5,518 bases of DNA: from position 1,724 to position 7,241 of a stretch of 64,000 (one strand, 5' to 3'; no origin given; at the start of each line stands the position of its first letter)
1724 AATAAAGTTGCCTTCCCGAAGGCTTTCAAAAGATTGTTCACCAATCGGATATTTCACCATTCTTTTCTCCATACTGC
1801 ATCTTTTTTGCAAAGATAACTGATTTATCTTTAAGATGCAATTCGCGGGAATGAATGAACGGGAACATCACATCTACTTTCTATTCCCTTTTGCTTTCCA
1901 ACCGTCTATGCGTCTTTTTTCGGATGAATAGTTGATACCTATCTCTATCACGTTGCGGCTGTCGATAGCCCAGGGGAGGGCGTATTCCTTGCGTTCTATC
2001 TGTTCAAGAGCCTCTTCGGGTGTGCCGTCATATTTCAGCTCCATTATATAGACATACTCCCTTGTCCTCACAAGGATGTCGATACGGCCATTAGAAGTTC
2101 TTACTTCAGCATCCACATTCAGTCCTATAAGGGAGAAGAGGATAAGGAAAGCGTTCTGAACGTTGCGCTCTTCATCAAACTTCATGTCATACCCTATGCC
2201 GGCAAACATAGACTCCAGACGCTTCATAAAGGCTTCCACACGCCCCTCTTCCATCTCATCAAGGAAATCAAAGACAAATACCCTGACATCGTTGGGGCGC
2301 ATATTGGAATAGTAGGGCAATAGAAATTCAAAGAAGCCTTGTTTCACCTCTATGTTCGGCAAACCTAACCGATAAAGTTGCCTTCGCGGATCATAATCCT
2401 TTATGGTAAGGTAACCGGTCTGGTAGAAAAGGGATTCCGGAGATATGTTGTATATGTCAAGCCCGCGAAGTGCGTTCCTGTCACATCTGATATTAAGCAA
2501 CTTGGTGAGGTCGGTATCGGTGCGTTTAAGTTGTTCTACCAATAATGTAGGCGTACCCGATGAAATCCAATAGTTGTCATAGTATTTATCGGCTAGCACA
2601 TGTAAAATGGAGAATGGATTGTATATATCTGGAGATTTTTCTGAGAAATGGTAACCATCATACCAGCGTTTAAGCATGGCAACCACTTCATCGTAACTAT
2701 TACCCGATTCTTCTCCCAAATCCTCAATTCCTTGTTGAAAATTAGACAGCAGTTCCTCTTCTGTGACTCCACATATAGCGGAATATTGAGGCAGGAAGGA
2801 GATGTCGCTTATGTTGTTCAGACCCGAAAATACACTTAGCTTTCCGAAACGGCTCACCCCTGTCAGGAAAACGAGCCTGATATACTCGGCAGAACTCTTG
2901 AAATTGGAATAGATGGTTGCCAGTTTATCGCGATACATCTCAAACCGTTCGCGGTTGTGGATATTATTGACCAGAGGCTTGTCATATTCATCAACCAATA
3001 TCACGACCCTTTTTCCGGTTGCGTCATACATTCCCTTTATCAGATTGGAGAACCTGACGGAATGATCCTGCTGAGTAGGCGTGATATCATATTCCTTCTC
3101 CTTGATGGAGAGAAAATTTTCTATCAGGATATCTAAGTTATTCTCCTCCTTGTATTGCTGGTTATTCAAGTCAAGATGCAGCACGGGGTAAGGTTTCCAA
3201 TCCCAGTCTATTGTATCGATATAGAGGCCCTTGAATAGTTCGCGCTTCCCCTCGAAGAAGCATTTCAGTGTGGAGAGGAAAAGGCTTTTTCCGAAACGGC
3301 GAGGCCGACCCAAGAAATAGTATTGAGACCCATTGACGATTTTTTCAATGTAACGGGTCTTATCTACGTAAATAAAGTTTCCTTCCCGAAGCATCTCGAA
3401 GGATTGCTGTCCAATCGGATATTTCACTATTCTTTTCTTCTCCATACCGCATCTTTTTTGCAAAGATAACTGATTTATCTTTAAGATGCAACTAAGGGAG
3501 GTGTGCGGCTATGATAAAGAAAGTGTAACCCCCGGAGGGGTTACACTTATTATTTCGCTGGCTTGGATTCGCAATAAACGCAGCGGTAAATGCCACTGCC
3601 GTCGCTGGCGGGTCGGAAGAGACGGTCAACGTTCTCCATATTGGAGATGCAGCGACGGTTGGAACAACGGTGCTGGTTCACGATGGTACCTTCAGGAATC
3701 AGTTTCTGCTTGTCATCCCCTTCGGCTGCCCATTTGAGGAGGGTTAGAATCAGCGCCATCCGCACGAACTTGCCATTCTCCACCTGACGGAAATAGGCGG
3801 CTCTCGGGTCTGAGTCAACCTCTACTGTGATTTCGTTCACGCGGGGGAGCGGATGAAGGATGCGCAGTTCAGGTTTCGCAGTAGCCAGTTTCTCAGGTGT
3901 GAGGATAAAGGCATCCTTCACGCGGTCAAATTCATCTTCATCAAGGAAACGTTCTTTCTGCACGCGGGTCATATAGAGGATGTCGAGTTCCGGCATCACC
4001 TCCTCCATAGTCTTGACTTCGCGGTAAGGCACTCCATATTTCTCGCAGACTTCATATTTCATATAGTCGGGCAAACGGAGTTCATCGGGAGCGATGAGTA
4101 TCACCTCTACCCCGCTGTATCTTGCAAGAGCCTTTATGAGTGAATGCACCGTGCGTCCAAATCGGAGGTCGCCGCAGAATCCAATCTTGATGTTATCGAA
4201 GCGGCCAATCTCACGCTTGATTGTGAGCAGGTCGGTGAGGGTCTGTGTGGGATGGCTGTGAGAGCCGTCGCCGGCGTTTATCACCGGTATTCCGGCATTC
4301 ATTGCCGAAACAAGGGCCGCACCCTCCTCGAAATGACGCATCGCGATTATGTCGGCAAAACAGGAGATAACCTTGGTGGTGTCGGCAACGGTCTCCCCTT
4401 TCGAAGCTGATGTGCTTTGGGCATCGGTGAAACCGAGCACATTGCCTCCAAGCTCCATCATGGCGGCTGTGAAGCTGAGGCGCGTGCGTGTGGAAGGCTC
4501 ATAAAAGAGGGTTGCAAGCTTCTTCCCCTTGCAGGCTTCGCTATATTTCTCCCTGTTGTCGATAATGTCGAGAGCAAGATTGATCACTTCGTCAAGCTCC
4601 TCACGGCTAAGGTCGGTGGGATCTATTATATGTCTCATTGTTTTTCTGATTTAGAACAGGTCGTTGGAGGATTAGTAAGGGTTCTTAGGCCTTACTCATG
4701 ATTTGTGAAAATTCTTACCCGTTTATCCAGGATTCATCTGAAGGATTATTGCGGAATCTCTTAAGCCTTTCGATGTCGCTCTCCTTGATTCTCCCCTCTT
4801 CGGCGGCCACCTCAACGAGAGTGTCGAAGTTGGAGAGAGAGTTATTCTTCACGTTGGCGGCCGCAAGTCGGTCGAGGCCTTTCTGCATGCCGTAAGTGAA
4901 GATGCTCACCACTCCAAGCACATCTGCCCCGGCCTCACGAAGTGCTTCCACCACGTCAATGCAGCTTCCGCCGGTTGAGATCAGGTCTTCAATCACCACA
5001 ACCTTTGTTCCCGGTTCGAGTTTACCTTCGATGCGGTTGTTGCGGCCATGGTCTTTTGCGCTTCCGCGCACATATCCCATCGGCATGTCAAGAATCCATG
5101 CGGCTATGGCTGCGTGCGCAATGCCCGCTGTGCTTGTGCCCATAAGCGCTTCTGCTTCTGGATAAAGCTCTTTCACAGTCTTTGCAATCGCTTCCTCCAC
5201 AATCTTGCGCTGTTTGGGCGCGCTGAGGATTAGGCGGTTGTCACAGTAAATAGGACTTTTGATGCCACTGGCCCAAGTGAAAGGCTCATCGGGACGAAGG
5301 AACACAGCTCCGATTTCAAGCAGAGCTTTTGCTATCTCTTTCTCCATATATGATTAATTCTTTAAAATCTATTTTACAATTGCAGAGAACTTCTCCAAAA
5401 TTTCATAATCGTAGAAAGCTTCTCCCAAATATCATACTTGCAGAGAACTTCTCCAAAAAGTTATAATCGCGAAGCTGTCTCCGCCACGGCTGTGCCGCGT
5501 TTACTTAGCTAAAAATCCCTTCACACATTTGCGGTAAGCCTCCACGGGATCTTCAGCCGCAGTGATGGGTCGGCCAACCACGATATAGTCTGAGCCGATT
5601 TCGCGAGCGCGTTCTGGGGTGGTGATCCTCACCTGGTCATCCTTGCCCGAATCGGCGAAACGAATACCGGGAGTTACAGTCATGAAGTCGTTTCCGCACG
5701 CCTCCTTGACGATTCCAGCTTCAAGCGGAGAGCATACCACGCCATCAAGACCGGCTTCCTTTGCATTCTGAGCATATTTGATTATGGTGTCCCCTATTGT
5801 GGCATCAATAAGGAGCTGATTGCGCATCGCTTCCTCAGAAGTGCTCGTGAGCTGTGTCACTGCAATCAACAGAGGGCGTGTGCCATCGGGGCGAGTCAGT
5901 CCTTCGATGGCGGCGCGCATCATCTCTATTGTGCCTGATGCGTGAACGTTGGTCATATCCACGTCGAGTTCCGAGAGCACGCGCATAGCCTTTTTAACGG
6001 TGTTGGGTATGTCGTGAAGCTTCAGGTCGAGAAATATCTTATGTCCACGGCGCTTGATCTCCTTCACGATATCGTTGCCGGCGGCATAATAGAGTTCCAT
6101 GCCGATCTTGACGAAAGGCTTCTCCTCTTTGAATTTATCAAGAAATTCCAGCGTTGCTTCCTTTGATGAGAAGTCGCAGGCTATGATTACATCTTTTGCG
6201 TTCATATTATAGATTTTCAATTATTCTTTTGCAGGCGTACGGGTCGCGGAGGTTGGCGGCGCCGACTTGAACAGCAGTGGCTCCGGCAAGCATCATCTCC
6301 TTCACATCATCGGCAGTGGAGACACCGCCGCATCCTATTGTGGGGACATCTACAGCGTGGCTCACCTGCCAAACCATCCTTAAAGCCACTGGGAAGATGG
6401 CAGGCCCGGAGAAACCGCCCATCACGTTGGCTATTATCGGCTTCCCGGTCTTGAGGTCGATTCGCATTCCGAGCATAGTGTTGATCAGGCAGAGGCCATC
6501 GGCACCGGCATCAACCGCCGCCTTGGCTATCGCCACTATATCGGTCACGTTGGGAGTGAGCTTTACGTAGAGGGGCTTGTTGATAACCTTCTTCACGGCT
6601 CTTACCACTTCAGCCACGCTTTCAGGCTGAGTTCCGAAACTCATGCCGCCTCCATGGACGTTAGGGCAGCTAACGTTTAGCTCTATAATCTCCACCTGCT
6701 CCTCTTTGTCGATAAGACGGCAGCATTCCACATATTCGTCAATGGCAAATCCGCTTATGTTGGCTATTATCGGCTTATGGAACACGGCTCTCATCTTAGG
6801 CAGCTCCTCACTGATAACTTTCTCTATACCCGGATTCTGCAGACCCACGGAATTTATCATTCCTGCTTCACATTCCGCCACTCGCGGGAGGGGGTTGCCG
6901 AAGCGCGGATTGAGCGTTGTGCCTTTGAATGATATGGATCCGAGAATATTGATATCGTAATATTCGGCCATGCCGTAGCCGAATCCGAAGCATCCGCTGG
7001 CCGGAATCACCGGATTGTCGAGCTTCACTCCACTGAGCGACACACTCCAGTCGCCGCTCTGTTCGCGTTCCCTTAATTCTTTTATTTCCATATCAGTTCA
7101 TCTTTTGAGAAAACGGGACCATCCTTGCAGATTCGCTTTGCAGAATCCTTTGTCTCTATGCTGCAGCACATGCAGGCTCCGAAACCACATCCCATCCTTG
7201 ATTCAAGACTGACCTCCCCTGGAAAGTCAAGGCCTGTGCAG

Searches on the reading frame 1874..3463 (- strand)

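Call 91: search_protein_families(library=pfam, proteins=[window:1874-3463:-], max_evalue=0.00001)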
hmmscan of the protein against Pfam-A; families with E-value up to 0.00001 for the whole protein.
window:1874-3463:- (529 aa): 2 families
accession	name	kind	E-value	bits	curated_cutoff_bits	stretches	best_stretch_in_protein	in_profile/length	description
PF09820.16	AAA-ATPase_like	-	1.9e-63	214.4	26.1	1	16-212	1-201/201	Predicted AAA-ATPase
PF08011.17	PDDEXK_9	-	2.9e-19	69.4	25.5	1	431-522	2-105/105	PD-(D/E)XK nuclease superfamily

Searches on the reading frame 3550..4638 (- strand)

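Call 91: search_protein_families(library=pfam, proteins=[window:3550-4638:-], max_evalue=0.00001)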
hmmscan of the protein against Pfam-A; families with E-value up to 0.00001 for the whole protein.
window:3550-4638:- (362 aa): 3 families
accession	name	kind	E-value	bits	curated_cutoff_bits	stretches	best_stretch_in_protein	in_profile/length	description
PF02729.26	OTCace_N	-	4.1e-47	160.4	29.9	1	2-141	1-147/148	Aspartate/ornithine carbamoyltransferase, carbamoyl-P binding domain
PF00185.30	OTCace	-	2.1e-27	96.5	29.4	1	148-299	1-156/157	Aspartate/ornithine carbamoyltransferase, Asp/Orn binding domain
PF02748.20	PyrI_C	-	3e-10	40.2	23.4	1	319-359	2-42/48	Aspartate carbamoyltransferase regulatory chain, metal binding domain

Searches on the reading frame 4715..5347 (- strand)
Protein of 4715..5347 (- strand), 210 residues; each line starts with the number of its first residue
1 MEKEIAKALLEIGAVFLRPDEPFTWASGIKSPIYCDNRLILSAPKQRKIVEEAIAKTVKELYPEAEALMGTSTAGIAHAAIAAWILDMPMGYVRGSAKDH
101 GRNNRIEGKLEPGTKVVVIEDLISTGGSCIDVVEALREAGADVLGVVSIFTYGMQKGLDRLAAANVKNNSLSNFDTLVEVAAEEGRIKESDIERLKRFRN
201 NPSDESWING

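Call 91: search_protein_families(library=pfam, proteins=[window:4715-5347:-], max_evalue=0.00001)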
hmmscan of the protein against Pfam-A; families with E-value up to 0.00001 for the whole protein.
window:4715-5347:- (210 aa): 1 family
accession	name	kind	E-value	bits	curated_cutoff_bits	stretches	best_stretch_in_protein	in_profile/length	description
PF00156.33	Pribosyltran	-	3.3e-10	39.9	26.3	1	41-169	6-143/158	Phosphoribosyl transferase domain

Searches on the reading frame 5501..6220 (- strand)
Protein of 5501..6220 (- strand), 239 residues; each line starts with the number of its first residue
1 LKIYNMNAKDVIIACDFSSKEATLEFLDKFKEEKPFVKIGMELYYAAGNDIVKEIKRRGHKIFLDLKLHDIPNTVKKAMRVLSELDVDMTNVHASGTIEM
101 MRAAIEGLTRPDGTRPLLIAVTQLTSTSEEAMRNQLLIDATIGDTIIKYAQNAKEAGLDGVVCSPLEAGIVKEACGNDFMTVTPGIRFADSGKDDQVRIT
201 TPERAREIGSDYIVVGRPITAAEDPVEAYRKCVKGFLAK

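Call 91: search_protein_families(library=pfam, proteins=[window:5501-6220:-], max_evalue=0.00001)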
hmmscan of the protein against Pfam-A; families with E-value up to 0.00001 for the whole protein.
window:5501-6220:- (239 aa): 1 family
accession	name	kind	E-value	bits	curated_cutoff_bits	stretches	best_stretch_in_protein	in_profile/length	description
PF00215.30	OMPdecase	-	1.4e-62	211.9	27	1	11-231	3-220/221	Orotidine 5'-phosphate decarboxylase / HUMPS family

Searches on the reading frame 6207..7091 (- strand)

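Call 91: search_protein_families(library=pfam, proteins=[window:6207-7091:-], max_evalue=0.00001)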
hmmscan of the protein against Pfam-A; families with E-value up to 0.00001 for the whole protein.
window:6207-7091:- (294 aa): 3 families
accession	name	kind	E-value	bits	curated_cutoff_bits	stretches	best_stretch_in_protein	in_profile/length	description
PF01180.27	DHO_dh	-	6.4e-87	291.9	27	1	17-294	4-287/291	Dihydroorotate dehydrogenase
PF01207.24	Dus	-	4.6e-10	39.5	20.4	0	109-200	57-155/311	Dihydrouridine synthase (Dus)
PF03060.21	NMO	-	4e-07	30.2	28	1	225-280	168-225/331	Nitronate monooxygenase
